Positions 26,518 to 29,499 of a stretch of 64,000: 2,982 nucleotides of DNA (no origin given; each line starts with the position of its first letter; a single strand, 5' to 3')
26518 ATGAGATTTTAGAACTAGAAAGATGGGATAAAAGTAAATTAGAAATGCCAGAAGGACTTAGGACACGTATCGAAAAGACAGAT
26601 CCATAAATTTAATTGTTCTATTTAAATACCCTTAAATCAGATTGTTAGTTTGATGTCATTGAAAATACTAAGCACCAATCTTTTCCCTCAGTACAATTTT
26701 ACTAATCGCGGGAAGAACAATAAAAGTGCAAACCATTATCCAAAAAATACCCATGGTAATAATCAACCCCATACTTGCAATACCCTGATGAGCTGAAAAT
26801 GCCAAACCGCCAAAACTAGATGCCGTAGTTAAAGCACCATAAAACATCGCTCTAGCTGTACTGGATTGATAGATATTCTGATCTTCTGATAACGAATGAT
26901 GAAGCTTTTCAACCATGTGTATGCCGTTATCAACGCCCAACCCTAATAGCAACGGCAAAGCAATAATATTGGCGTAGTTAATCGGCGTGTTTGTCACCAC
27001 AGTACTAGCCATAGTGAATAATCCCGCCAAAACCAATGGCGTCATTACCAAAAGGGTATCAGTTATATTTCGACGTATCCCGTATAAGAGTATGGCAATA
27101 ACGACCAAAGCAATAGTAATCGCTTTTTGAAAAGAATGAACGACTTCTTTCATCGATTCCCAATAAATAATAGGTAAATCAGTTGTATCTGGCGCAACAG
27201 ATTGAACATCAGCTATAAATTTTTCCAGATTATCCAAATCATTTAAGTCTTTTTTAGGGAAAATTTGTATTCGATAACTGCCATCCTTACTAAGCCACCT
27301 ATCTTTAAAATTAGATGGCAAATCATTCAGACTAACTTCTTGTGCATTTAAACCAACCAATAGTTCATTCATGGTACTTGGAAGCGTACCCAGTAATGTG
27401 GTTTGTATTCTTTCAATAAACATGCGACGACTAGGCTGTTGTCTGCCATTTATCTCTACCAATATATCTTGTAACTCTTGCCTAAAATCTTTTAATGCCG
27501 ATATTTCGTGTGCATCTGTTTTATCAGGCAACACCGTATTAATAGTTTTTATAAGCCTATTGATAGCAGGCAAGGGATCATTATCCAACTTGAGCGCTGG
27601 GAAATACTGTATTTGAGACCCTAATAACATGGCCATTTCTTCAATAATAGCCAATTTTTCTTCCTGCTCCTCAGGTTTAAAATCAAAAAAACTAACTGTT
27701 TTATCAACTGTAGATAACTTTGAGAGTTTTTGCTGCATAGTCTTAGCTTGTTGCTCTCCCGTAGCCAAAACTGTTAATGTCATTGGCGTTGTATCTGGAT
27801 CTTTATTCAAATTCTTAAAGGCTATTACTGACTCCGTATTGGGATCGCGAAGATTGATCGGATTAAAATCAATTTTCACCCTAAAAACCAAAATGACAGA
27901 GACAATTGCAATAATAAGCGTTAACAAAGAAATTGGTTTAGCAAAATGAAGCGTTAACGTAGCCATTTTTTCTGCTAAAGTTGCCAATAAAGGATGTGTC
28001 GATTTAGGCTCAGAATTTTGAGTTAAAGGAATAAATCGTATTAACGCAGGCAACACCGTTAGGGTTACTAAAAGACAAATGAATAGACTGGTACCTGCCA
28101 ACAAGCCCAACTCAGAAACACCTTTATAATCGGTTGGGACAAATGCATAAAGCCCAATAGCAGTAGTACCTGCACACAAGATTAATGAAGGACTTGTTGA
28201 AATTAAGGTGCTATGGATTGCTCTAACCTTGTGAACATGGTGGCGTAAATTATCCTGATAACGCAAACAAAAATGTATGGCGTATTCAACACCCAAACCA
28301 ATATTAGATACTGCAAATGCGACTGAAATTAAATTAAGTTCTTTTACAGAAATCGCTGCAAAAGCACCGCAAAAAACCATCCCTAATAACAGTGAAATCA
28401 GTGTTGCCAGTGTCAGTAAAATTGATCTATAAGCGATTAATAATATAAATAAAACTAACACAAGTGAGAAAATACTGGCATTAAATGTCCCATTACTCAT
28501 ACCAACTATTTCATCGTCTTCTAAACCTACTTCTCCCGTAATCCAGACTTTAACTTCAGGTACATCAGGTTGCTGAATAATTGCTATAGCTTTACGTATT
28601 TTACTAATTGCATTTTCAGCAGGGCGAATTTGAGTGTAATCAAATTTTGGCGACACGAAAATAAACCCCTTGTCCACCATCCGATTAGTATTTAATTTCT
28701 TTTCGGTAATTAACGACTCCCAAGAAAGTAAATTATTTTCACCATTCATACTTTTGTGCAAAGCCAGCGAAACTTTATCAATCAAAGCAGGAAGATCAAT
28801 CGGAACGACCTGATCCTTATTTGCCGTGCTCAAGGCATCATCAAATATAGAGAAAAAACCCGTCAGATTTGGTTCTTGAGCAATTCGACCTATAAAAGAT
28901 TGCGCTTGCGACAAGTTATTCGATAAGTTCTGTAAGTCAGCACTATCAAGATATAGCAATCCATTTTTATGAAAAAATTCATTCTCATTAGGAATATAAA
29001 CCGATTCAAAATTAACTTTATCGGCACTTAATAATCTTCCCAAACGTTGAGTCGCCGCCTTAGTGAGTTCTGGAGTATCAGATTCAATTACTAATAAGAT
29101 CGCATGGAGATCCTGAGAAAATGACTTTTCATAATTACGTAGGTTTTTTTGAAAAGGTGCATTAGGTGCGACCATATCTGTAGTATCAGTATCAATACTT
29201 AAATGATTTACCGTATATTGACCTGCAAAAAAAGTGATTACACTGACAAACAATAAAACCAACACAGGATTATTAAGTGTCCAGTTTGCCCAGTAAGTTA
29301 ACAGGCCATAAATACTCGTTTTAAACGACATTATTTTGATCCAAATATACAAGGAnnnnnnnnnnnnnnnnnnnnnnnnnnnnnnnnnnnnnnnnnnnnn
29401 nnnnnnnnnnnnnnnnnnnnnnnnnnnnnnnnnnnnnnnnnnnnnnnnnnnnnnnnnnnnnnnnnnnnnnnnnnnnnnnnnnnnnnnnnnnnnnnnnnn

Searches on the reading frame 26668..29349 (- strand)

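Call 60: search_protein_families(library=pfam, proteins=[window:26668-29349:-], max_evalue=0.00001)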
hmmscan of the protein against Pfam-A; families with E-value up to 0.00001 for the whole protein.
window:26668-29349:- (893 aa): 2 families
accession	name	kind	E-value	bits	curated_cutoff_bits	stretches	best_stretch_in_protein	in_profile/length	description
PF03176.21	MMPL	-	1.1e-30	107.1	20.5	2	245-439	104-301/333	MMPL family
PF00873.25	ACR_tran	-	6.4e-06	24.6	28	1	731-833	328-426/1021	AcrB/AcrD/AcrF family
